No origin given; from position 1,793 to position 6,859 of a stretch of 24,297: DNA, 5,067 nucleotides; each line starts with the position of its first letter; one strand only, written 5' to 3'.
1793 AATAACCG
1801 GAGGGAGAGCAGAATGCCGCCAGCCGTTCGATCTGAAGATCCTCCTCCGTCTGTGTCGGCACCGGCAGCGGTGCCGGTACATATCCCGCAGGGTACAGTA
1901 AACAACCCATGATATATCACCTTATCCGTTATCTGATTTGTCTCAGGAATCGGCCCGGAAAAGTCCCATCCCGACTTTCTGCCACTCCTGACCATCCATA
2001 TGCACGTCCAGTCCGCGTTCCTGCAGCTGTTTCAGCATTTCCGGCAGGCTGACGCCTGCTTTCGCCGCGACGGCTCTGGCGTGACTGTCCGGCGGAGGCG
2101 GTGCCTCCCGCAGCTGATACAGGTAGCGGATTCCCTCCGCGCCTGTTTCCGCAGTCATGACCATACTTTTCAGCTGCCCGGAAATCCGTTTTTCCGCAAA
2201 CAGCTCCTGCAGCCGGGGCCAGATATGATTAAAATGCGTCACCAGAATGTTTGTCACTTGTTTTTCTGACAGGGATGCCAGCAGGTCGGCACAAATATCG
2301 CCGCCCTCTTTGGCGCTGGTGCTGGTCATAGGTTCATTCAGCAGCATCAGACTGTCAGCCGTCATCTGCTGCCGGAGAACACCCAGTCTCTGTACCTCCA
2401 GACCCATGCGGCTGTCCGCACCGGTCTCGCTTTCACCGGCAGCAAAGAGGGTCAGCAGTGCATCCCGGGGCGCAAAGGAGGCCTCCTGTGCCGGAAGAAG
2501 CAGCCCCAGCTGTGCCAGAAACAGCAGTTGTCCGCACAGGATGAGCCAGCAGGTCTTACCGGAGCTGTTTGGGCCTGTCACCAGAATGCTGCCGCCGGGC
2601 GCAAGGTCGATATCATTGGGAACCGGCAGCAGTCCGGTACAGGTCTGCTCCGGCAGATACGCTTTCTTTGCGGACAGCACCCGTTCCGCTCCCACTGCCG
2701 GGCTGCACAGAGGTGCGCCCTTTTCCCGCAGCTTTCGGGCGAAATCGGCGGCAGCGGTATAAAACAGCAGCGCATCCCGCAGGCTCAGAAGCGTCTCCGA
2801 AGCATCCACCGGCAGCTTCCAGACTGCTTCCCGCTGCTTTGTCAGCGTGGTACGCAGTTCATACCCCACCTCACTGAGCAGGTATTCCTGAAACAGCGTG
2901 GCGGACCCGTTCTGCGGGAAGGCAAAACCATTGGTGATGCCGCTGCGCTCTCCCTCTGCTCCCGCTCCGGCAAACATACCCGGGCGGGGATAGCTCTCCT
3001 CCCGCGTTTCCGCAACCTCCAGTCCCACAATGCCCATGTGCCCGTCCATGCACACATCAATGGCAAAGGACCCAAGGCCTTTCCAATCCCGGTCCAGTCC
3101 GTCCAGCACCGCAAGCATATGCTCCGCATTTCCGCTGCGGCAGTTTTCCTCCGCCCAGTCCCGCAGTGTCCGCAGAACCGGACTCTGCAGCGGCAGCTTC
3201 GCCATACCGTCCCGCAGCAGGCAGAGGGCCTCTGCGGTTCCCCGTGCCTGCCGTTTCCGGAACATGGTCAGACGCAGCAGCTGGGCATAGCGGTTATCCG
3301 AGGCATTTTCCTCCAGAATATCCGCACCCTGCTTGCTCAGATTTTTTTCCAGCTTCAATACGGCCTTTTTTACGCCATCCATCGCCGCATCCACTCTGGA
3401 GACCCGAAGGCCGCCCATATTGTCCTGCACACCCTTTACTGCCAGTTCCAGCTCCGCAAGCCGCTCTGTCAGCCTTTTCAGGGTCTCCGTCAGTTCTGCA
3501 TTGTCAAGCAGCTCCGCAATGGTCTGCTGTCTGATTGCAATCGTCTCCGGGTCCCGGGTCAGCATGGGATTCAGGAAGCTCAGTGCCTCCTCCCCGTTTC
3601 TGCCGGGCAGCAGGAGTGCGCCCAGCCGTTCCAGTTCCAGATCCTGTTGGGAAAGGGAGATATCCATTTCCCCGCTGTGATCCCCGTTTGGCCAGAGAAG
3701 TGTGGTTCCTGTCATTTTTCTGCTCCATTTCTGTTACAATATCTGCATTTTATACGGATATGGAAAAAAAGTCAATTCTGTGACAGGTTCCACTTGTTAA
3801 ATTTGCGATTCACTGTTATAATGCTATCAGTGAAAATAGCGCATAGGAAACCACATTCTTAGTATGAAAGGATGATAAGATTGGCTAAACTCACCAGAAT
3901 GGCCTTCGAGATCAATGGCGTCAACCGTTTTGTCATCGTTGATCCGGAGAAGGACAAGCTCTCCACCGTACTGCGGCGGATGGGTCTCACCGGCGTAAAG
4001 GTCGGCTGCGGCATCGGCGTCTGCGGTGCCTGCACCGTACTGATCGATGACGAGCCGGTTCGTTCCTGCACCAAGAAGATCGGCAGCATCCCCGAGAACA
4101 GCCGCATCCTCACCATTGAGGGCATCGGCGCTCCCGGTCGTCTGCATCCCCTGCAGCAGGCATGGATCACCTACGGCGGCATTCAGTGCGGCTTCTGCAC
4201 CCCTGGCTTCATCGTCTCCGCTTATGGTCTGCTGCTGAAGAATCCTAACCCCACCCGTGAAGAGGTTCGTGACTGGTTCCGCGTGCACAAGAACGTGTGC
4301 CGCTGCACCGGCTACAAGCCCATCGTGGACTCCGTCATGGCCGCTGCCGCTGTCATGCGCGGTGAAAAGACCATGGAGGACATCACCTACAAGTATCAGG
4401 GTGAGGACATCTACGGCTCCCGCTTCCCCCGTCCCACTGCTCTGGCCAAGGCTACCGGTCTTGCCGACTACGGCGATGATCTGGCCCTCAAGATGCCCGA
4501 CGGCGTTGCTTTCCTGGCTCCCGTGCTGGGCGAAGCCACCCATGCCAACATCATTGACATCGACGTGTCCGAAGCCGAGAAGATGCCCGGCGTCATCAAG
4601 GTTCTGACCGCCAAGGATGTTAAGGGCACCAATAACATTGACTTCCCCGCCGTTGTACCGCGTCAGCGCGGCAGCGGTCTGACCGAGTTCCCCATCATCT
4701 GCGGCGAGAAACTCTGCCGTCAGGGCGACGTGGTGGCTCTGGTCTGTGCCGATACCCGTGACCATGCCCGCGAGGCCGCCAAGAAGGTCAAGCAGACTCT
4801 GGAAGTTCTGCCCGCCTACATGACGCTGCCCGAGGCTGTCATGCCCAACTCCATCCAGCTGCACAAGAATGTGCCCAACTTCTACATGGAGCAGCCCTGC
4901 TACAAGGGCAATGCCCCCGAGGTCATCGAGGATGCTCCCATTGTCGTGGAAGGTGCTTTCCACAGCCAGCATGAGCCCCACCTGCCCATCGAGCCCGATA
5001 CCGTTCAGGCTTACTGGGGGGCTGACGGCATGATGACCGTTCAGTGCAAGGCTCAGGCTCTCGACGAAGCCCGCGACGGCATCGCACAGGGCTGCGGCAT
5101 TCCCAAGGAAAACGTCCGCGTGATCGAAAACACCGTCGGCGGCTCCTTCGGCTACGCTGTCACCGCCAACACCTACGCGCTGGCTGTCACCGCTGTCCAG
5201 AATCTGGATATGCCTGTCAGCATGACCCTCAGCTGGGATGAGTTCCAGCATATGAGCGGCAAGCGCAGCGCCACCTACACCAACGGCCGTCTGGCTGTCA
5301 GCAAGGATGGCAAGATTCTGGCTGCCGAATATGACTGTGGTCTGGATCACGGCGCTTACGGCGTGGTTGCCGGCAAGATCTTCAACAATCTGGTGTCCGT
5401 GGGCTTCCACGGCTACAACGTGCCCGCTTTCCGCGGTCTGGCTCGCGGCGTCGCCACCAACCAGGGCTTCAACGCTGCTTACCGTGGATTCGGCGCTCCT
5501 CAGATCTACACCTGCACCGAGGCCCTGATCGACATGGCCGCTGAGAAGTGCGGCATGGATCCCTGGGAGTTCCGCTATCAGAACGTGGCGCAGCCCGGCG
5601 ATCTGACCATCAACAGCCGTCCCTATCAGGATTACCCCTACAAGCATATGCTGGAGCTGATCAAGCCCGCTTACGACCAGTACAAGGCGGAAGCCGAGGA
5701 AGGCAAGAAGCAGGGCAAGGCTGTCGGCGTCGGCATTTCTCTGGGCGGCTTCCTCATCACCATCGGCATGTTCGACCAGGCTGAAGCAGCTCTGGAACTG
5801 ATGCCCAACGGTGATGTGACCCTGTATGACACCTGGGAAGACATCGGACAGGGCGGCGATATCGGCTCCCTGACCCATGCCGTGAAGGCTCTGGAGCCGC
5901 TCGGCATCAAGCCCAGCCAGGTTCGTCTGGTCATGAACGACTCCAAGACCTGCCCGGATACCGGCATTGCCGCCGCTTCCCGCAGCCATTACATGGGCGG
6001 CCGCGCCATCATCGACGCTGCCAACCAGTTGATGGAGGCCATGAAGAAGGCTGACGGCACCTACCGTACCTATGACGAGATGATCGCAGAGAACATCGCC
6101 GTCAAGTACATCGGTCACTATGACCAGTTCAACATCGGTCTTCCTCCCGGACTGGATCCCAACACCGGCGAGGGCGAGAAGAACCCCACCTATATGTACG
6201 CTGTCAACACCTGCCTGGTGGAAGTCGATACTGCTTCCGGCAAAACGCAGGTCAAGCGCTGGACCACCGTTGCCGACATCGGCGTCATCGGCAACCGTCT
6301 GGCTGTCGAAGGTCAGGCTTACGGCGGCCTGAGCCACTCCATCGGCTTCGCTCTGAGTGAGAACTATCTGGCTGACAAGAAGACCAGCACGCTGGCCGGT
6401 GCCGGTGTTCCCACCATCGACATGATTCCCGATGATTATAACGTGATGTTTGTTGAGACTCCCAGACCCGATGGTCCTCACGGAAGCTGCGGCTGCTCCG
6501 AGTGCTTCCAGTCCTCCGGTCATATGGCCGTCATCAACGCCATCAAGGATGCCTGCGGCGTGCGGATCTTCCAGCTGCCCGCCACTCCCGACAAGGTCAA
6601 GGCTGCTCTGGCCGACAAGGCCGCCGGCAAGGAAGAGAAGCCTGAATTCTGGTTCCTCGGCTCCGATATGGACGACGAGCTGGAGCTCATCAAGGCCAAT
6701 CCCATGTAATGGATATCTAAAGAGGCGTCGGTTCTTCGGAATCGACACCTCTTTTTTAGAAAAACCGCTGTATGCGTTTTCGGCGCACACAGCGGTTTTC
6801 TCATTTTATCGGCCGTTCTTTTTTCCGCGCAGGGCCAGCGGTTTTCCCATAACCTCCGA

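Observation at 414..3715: Operon of two paralogous proteins that keep only the MutS domain-V ATPase, with altered Walker A and Walker B motifs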

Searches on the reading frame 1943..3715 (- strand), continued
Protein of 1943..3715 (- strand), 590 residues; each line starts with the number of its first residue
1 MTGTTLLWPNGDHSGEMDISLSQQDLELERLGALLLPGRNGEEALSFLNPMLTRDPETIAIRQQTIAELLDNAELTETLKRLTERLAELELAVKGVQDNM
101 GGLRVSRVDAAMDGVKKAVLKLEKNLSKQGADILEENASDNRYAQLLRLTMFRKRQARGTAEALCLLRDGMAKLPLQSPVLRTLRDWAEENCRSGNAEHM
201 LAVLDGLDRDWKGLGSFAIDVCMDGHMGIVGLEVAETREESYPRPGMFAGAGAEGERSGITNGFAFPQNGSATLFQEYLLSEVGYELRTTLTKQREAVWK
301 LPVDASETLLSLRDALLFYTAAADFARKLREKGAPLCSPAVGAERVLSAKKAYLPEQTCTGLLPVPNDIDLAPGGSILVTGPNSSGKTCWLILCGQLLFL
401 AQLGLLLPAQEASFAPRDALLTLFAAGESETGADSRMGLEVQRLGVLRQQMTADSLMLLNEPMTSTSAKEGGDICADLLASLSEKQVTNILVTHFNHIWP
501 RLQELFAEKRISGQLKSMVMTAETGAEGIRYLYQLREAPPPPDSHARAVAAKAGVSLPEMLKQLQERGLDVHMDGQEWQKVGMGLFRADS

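Call 62: list_cluster_members(proteins=[P0001, P0121, P0063, P0194])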
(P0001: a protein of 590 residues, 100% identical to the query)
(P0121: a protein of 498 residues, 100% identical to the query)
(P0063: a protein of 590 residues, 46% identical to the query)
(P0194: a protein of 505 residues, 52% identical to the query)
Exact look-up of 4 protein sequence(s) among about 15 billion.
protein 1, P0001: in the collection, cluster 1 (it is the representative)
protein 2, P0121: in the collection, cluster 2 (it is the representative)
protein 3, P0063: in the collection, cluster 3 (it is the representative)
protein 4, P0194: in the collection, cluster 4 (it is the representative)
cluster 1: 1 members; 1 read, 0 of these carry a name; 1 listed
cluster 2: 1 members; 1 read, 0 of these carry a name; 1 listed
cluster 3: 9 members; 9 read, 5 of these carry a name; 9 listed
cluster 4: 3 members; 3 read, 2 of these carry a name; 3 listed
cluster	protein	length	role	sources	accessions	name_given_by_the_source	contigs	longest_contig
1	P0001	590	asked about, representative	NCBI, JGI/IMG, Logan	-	-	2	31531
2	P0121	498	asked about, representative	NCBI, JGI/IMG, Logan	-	-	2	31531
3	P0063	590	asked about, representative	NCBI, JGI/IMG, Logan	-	hypothetical protein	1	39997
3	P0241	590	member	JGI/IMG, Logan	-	hypothetical protein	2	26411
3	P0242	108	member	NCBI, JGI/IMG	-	hypothetical protein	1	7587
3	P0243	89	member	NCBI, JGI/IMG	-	hypothetical protein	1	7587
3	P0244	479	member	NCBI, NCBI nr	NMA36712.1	MAG: hypothetical protein GX942_00230 [Papillibacter sp.] | hypothetical protein [Papillibacter sp.]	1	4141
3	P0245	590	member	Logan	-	-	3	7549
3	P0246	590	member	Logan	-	-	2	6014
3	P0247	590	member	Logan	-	-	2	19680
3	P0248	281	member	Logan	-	-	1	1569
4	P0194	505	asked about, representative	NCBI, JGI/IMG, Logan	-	DNA mismatch repair ATPase MutS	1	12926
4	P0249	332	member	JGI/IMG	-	DNA mismatch repair ATPase MutS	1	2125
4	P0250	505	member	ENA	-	-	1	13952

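Call 82: search_protein_representatives(protein=window:1943-3715:-)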
Query: 590 residues. Proteins with E-value up to 0.001 (for the whole library): 8298; up to 1e-10: 1141; up to 1e-30: 31. The best 150 are listed.
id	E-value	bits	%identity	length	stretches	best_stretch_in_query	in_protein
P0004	5.0e-219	745.1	61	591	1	1-584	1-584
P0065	1.6e-148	512.3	45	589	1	1-581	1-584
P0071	8.3e-124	430.7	41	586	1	3-581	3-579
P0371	1.3e-118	413.6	39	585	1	4-581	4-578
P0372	4.7e-99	349.1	35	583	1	6-580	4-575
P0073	2.3e-98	346.8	44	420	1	1-419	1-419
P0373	2.7e-88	313.5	55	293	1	1-288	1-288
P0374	2.4e-79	284.0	35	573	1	5-572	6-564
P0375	1.5e-52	195.5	30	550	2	176-580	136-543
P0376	4.5e-51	190.7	55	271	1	1-191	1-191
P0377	1.5e-48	182.4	35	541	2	242-562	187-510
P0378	6.5e-46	173.6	59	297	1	1-158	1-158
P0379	1.4e-41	159.4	48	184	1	1-181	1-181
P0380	3.4e-40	154.7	28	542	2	227-563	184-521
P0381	5.1e-40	154.2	33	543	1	225-562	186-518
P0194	1.5e-26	109.7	29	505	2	310-558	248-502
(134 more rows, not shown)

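Call 89: search_protein_families(library=ncbifam, alignment_id=A7, max_evalue=1e-10)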
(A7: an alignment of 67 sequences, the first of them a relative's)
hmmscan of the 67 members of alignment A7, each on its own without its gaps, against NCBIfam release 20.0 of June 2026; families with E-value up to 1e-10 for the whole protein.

A. member 1, P0375 (550 aa): 4 families
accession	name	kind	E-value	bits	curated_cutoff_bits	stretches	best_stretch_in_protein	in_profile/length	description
NF003810.1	PRK05399.1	equivalog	5.2e-25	88.2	480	1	296-526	561-784/793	DNA mismatch repair protein MutS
TIGR01070.1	mutS1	equivalog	4.2e-21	75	641.7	1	326-536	581-783/840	DNA mismatch repair protein MutS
NF052383.1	ATPase_KamC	equivalog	5.9e-21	74.8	300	1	331-461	301-431/508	lysine 5,6-aminomutase reactivase ATPase KamC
TIGR01069.2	mutS2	equivalog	5.3e-14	51.5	400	1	319-463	314-454/790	endonuclease MutS2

B. families by the number of members that match (of 67 scanned): 4 families
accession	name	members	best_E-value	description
NF052383.1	ATPase_KamC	67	2.4e-31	lysine 5,6-aminomutase reactivase ATPase KamC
TIGR01069.2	mutS2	63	3.9e-35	endonuclease MutS2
NF003810.1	PRK05399.1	61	7.9e-34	DNA mismatch repair protein MutS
TIGR01070.1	mutS1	57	1e-28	DNA mismatch repair protein MutS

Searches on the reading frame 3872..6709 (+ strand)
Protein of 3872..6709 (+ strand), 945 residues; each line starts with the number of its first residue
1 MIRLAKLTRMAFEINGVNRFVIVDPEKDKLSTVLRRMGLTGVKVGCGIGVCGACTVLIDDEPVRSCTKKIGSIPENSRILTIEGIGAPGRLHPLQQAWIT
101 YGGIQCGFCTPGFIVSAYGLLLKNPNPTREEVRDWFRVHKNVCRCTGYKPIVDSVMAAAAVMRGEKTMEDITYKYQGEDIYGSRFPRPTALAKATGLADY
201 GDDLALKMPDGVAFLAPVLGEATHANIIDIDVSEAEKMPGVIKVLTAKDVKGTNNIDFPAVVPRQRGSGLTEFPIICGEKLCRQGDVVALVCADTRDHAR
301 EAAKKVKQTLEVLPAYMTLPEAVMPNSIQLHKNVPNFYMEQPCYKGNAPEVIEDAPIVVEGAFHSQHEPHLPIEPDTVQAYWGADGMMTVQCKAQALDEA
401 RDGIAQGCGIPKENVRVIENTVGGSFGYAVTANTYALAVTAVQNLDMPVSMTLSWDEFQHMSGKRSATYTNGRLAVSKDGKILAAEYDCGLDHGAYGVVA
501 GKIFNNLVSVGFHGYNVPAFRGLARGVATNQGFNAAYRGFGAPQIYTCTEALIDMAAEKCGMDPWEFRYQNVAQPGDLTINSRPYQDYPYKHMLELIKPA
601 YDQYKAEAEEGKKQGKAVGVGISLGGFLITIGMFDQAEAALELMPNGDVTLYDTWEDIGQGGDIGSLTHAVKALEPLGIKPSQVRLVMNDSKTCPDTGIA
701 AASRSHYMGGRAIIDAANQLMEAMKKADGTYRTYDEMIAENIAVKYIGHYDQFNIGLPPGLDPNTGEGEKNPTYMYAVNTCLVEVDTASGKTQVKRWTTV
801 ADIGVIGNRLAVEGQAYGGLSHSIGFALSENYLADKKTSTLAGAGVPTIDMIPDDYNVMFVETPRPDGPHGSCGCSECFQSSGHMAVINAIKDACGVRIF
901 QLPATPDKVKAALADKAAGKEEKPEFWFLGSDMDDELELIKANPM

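Call 10: search_protein_families(library=pfam, proteins=[window:3872-6709:+], max_evalue=0.001)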
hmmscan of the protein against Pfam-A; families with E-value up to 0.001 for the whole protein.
window:3872-6709:+ (945 aa): 6 families
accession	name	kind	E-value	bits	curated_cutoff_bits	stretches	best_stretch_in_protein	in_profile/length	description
PF02738.23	MoCoBD_1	-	2.1e-60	204.3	27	1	331-572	2-244/244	Molybdopterin cofactor-binding domain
PF20256.3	MoCoBD_2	-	6.3e-52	177.3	27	1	600-853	7-283/283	Molybdopterin cofactor-binding domain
PF01799.25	Fer2_2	-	3.3e-28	98.1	30.3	1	81-155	1-74/75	[2Fe-2S] binding domain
PF01315.27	Ald_Xan_dh_C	-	6e-17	62.4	31.3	1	195-313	1-109/110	Aldehyde oxidase and xanthine dehydrogenase, a/b hammerhead domain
PF00111.32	Fer2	-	6.3e-07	29.7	21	1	13-65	2-54/77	2Fe-2S iron-sulfur cluster binding domain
PF13085.11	Fer2_3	-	7.8e-05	23.1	27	1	45-82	51-86/107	2Fe-2S iron-sulfur cluster binding domain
